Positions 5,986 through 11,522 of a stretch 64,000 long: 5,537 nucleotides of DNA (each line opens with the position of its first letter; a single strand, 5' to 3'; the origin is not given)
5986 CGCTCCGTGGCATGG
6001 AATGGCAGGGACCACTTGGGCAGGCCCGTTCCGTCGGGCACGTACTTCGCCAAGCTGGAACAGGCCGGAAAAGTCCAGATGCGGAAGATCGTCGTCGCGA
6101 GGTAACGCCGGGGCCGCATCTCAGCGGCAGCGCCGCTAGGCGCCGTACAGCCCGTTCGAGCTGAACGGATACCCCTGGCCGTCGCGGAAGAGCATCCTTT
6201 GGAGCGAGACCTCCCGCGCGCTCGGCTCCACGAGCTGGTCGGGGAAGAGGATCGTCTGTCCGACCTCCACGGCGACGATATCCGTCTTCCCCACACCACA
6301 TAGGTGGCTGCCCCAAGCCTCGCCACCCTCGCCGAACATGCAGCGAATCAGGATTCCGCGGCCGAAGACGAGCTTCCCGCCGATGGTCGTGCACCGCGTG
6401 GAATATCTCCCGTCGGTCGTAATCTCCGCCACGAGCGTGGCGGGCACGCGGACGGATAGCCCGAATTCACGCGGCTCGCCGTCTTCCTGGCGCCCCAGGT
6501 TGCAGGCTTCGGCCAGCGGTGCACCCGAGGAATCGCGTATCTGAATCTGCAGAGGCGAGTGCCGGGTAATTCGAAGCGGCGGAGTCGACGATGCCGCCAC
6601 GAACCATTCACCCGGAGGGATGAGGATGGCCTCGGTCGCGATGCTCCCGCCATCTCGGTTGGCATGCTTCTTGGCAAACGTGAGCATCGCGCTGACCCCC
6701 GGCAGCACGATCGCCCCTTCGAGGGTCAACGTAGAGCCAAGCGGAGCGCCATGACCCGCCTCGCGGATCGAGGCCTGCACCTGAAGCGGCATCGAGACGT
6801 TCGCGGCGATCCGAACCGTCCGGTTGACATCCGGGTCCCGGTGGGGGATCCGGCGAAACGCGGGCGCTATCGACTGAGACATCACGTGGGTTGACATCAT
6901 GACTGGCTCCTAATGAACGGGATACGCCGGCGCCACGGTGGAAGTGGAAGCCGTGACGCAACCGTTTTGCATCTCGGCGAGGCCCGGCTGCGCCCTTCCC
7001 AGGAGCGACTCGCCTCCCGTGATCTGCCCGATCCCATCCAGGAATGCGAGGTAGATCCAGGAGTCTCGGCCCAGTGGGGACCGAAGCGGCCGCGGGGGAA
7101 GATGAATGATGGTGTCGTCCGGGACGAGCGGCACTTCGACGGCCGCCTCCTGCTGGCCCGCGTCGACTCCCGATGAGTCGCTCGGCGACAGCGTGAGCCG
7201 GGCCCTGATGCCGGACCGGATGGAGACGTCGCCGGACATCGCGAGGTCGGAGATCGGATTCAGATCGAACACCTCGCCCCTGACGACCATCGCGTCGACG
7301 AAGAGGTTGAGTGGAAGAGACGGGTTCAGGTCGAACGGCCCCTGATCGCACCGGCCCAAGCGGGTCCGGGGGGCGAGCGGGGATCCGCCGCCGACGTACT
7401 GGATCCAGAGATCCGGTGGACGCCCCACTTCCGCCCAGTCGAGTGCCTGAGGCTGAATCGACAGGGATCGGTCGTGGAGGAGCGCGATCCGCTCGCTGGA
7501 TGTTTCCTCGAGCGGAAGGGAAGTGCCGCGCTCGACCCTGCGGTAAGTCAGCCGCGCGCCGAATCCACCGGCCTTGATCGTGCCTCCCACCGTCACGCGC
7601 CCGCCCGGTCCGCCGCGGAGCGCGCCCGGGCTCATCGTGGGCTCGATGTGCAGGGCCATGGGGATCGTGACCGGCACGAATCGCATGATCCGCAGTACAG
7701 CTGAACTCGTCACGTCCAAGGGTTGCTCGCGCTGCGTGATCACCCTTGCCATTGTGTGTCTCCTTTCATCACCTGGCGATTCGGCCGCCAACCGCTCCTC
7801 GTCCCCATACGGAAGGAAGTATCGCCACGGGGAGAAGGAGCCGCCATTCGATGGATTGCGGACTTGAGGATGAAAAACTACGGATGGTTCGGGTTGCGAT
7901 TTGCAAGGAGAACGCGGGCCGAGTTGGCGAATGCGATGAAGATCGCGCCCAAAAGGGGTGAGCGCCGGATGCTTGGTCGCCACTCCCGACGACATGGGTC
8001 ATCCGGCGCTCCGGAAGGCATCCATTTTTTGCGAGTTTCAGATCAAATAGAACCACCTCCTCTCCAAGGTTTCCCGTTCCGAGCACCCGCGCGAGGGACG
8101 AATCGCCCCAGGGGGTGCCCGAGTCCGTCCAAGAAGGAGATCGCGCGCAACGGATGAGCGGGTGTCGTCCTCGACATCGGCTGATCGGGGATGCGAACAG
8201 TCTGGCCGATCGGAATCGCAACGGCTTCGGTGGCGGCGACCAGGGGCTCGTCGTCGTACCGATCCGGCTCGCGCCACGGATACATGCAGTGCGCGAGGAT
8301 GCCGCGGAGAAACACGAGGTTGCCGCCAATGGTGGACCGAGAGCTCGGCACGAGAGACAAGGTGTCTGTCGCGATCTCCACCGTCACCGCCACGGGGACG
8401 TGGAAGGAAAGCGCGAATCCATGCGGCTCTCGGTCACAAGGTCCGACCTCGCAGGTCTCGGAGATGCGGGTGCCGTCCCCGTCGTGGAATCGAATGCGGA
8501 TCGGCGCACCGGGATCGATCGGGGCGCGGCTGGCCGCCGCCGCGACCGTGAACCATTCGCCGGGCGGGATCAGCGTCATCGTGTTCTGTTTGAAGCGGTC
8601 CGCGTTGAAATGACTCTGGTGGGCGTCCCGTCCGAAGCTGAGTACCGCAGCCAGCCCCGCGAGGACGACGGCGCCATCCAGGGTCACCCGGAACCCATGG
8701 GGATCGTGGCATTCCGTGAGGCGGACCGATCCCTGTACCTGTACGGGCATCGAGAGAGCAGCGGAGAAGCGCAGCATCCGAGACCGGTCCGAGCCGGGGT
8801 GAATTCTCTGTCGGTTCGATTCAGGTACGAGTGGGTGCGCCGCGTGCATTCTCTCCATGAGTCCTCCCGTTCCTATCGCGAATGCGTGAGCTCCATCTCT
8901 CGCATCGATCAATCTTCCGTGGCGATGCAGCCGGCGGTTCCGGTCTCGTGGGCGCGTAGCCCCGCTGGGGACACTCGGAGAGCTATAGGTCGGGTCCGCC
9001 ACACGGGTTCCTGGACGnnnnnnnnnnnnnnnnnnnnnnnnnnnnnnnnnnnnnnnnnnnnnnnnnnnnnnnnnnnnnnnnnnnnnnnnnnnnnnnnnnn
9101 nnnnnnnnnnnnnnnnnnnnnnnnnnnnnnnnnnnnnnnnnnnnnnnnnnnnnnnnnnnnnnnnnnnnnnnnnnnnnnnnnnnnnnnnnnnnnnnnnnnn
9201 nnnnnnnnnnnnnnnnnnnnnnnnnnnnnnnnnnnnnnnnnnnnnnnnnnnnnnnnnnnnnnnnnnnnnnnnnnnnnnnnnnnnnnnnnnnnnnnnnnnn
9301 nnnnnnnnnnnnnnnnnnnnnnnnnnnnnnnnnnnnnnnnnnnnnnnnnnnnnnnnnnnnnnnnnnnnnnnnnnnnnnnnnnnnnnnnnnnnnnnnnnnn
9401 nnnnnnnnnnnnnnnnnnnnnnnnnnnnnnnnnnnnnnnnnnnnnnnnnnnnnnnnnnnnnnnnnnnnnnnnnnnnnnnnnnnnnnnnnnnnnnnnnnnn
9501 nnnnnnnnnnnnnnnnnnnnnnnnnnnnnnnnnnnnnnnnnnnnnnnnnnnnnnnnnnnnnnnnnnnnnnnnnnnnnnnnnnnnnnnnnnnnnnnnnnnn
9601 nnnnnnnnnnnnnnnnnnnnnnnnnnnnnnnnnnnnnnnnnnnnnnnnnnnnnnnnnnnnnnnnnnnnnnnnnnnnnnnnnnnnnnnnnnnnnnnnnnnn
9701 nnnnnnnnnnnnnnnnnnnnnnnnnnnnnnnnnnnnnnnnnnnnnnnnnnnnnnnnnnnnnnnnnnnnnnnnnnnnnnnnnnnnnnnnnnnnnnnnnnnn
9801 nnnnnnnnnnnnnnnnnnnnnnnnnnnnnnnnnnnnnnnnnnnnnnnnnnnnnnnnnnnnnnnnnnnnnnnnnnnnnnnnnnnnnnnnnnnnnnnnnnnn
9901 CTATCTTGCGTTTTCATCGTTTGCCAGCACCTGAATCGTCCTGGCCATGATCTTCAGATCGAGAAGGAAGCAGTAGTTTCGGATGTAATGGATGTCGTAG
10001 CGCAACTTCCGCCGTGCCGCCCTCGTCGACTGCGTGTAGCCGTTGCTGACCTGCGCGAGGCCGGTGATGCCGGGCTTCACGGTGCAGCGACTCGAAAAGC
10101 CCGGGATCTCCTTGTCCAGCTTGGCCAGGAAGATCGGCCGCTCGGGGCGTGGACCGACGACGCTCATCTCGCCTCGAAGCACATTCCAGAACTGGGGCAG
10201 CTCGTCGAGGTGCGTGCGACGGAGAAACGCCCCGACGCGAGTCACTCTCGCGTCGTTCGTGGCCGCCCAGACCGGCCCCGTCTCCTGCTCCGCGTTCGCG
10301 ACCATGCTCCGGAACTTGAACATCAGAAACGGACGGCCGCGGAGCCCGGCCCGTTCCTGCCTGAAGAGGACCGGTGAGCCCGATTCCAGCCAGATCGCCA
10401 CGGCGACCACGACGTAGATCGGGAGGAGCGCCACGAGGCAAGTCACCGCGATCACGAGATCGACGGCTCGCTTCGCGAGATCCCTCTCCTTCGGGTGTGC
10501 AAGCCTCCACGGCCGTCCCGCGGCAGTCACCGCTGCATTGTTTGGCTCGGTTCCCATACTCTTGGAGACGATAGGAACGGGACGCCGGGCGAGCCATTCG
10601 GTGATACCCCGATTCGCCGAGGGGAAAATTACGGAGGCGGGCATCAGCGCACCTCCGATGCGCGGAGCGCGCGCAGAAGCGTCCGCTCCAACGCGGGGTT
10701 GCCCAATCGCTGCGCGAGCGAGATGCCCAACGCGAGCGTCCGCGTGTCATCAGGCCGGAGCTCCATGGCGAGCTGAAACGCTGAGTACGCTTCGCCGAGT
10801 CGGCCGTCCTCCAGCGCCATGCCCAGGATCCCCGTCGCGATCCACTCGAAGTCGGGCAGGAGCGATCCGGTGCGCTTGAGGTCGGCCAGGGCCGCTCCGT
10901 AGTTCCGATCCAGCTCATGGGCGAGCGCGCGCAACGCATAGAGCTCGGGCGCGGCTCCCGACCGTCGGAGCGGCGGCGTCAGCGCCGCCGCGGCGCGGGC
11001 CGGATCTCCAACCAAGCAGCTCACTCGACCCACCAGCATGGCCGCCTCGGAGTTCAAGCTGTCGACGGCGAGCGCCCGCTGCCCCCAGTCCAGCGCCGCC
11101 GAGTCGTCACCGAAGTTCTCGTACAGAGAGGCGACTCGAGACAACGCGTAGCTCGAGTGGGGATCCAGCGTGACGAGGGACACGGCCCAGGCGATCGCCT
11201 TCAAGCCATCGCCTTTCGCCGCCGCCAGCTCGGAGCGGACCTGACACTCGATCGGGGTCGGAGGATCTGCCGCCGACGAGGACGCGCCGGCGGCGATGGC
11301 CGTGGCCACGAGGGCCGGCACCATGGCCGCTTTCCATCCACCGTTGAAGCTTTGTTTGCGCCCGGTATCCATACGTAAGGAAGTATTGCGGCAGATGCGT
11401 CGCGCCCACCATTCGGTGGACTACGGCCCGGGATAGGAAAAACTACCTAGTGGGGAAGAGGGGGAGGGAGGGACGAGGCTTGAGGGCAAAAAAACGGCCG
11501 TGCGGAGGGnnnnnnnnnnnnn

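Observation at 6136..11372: Tandemly duplicated two-gene cassette of unknown function (A-B, A'-B'), co-transcribed with a TPR protein and an initiating sugar transferase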

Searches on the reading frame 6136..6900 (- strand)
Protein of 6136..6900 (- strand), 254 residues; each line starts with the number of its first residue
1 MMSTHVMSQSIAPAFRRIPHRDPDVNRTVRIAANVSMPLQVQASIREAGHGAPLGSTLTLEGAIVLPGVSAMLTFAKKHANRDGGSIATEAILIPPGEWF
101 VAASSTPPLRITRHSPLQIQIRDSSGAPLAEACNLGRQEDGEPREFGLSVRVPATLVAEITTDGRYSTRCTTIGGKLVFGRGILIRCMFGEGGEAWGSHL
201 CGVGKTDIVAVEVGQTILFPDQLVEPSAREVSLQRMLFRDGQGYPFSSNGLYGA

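Call 3: search_protein_families(library=pfam, proteins=[window:6136-6900:-], max_evalue=1)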
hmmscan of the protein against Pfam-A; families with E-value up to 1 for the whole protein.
window:6136-6900:- (254 aa): 0 families

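Call 7: search_protein_families(library=ncbifam, proteins=[window:6136-6900:-], max_evalue=1)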
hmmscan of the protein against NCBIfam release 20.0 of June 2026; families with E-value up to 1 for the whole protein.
window:6136-6900:- (254 aa): 1 family
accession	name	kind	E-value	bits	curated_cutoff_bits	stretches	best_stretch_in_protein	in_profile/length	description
NF045949.1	PrtAdtaseSelOPseudom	equivalog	0.11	11.3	850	1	176-218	88-130/487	protein adenylyltransferase SelO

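Call 78: search_protein_families(library=padloc, proteins=[window:6139-6900:-], max_evalue=0.1)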
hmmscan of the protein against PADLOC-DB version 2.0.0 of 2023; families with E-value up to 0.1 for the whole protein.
window:6139-6900:- (254 aa): 0 families

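Call 79: search_protein_families(library=phrogs, proteins=[window:6139-6900:-], max_evalue=0.1)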
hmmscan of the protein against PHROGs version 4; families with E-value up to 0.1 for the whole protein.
window:6139-6900:- (254 aa): 0 families

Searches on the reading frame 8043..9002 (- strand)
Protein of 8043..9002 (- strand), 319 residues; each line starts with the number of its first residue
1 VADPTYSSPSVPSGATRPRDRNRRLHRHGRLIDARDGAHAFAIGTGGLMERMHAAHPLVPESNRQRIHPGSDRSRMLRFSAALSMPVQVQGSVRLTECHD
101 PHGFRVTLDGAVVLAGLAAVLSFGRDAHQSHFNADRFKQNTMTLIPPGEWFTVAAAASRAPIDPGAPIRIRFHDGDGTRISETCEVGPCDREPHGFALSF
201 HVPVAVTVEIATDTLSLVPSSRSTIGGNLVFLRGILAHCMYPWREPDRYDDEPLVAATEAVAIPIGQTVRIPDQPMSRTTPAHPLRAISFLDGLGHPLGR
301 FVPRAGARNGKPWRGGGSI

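Call 3: search_protein_families(library=pfam, proteins=[window:8043-9002:-], max_evalue=1)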
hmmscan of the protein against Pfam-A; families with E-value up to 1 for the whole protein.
window:8043-9002:- (319 aa): 0 families

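Call 7: search_protein_families(library=ncbifam, proteins=[window:8043-9002:-], max_evalue=1)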
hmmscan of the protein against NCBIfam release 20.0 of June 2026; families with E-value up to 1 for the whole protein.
window:8043-9002:- (319 aa): 0 families

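Call 9: search_solved_structures(query=window:8043-9002:-, max_evalue=10)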
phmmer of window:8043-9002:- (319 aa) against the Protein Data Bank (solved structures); distinct sequences matched with E-value up to 10: 0.

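Call 11: find_homologous_proteins(query=window:8043-9002:-, max_evalue=0.001)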
Query window:8043-9002:- (319 aa): 12 proteins with E <= 0.001 among 8000 candidates.
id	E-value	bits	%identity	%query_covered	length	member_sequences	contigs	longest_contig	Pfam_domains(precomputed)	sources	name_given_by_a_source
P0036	2.6e-181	620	100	85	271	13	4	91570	-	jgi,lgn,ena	-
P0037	5.9e-143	494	83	85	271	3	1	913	-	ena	-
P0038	5.0e-138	478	80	85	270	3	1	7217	-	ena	-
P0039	3.8e-136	472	87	76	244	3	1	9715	-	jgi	-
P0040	8.0e-134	464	79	85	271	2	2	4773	-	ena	-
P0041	2.0e-130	453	77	85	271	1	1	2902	-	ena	-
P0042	3.6e-128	445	84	76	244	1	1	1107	-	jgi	jgi:hypothetical protein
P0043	3.3e-94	334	64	81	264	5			-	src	-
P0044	2.7e-91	324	62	85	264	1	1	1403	-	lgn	-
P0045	1.2e-71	260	54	85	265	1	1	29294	-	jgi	jgi:hypothetical protein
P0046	4.1e-66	241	52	81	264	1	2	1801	-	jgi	jgi:hypothetical protein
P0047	4.1e-65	238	55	71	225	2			-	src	-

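Call 78: search_protein_families(library=padloc, proteins=[window:8046-8858:-], max_evalue=0.1)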
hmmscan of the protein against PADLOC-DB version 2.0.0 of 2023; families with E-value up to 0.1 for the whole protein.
window:8046-8858:- (271 aa): 0 families

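Call 79: search_protein_families(library=phrogs, proteins=[window:8046-8858:-], max_evalue=0.1)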
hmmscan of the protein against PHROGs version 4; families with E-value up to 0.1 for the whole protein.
window:8046-8858:- (271 aa): 0 families

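Call 83: predict_structure(alignment_id=A9)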
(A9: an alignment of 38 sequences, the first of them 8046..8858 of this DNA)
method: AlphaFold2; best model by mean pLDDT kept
length: 271 residues; sequences in the alignment: 38
mean_pLDDT: 77.2   pTM: 0.72
mean pLDDT of the five models: 77.2, 76.5, 76.2, 76.2, 75.4
residues with pLDDT >= 90: 106; 70-90: 82; 50-70: 43; < 50: 40
segments of 3 or more residues with pLDDT < 50: 1-24, 258-271
pLDDT, mean of each block of 10 residues (from residue 1): 34 37 62 93 89 78 93 77 56 92 79 85 92 93 90 95 72 83 94 74 69 90 88 74 94 63 41 35
secondary structure, 60 per line:
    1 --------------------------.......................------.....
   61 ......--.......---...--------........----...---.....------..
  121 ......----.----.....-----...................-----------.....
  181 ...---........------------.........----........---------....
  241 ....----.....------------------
elements in order: E27-49 E56-66 E69-75 E90-97 E102-104 E108-112 E119-126 E136-140 E146-164 E176-183 E187-194 E207-215 E220-227 E237-244 E249-253

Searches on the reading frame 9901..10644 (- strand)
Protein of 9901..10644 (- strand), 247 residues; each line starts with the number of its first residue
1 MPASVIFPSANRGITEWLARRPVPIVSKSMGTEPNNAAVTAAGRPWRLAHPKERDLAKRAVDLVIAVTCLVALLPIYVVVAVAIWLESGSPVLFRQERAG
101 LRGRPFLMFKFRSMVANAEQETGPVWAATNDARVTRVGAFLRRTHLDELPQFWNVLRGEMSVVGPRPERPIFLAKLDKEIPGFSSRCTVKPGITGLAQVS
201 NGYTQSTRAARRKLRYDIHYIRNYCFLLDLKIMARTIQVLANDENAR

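Call 3: search_protein_families(library=pfam, proteins=[window:9901-10644:-], max_evalue=1)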
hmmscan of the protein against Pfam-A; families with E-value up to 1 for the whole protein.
window:9901-10644:- (247 aa): 2 families
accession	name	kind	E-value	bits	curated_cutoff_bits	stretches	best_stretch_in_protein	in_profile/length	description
PF02397.22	Bac_transf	-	2.1e-67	226.6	27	1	58-240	1-177/179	Bacterial sugar transferase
PF23758.1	TPR_HPS5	-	0.15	11.4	27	1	215-243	52-80/385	HPS5 TPR domain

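Call 7: search_protein_families(library=ncbifam, proteins=[window:9901-10644:-], max_evalue=1)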
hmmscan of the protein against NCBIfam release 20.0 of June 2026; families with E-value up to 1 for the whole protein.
window:9901-10644:- (247 aa): 10 families
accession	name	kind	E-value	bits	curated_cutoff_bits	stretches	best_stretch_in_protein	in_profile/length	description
TIGR03025.1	EPS_sugtrans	subfamily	7.4e-90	302.3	295.55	1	52-247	252-445/445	exopolysaccharide biosynthesis polyprenyl glycosylphosphotransferase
TIGR03023.1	WcaJ_sugtrans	equivalog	4.5e-80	270.1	410.75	1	54-246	259-452/453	undecaprenyl-phosphate glucose phosphotransferase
TIGR03013.1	EpsB_2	subfamily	9.5e-77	258.9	393.35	1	52-242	249-438/443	TIGR03013 family XrtA/PEP-CTERM system glycosyltransferase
TIGR03022.1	WbaP_sugtrans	subfamily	5.4e-52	177.5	403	1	52-244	253-453/456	undecaprenyl-phosphate galactose phosphotransferase WbaP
NF007518.0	PRK10124.1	equivalog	8.6e-50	169.8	684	1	56-237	272-454/464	undecaprenyl-phosphate glucose phosphotransferase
NF050817.1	PolSacchBiosHfsE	equivalog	8e-49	166.6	750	1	52-246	266-465/467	polysaccharide biosynthesis protein HfsE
NF052601.1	undeca_RfbP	equivalog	9.1e-47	159.4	330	1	51-241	38-236/244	undecaprenyl-phosphate galactose phosphotransferase family protein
NF041877.1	EPS_EpsZ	equivalog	3e-45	154.7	800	1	51-241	258-453/459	exopolysaccharide biosynthesis polyisoprenyl-phosphate hexose-1-phosphate transferase EpsZ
NF011751.0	PRK15204.1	equivalog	5.3e-27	94.5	907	1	56-243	278-472/476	undecaprenyl-phosphate galactose phosphotransferase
NF045514.1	glycotran_HepC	equivalog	1.2e-22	80.3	140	1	56-167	115-211/220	heterocyst development glycosyltransferase HepC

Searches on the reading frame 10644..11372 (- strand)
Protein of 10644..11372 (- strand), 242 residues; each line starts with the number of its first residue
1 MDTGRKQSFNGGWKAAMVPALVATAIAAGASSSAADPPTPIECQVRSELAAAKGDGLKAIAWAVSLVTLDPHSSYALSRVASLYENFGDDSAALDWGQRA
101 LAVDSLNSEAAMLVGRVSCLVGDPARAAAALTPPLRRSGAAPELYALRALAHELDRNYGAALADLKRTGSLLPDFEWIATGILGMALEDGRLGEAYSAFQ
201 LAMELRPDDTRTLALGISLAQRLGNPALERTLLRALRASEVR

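Call 3: search_protein_families(library=pfam, proteins=[window:10644-11372:-], max_evalue=1)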
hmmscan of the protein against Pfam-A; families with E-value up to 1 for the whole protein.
window:10644-11372:- (242 aa): 12 families
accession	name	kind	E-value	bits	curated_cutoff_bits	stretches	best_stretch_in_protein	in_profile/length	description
PF07719.23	TPR_2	-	1.9e-06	28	27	0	187-209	12-34/34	Tetratricopeptide repeat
PF23914.1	TPR_CcmH_CycH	-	0.0021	18.3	42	1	176-213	52-87/158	Cytochrome c-type biogenesis protein H TPR domain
PF13428.12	TPR_14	-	0.0068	17.4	23.5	0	80-114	7-41/44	Tetratricopeptide repeat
PF00515.34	TPR_1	-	0.0087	16.3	27.8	0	190-209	15-34/34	Tetratricopeptide repeat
PF13176.12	TPR_7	-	0.012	16.1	27.9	0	76-103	1-28/36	Tetratricopeptide repeat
PF13432.12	TPR_16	-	0.016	16.1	32.7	2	122-166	11-55/65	Tetratricopeptide repeat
PF14559.12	TPR_19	-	0.024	15.4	25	0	157-211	6-60/68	Tetratricopeptide repeat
PF13371.12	TPR_9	-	0.067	13.6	35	0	49-102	4-57/73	Tetratricopeptide repeat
PF13181.12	TPR_8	-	0.07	13.8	25.7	0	189-209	14-34/34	Tetratricopeptide repeat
PF13431.12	TPR_17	-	0.1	13.4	24.4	0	68-93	7-32/34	Tetratricopeptide repeat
PF12895.13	ANAPC3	-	0.19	12.5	27.2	0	92-146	7-63/82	Anaphase-promoting complex, cyclosome, subunit 3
PF13424.12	TPR_12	-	0.37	11.5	30.1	0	72-103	43-74/77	Tetratricopeptide repeat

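Call 7: search_protein_families(library=ncbifam, proteins=[window:10644-11372:-], max_evalue=1)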
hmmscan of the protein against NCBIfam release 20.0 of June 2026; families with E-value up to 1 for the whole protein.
window:10644-11372:- (242 aa): 6 families
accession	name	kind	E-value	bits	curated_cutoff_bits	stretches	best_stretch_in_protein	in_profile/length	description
TIGR02917.1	PEP_TPR_lipo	equivalog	8.4e-08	30.6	312.2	1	48-220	507-679/899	XrtA/PEP-CTERM system TPR-repeat protein PrsT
NF040959.1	MamA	equivalog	0.00037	20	200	1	47-174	44-171/204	magnetosome protein MamA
TIGR02521.1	type_IV_pilW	equivalog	0.00054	19.6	154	1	58-238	49-231/234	type IV pilus biogenesis/stability protein PilW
TIGR02552.1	LcrH_SycD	equivalog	0.0034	17.1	104.8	1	66-152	44-130/136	SycD/LcrH family type III secretion system chaperone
NF011886.0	PRK15359.1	equivalog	0.12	12.1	146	1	63-154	47-138/144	type III secretion system chaperone protein SscB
TIGR00990.1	3a0801s09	subfamily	0.19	10.3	757.25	0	146-210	335-399/615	mitochondrial import receptor subunit TOM70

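Call 78: search_protein_families(library=padloc, proteins=[window:10644-11372:-], max_evalue=0.1)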
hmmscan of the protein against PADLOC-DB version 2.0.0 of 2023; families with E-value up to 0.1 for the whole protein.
window:10644-11372:- (242 aa): 0 families
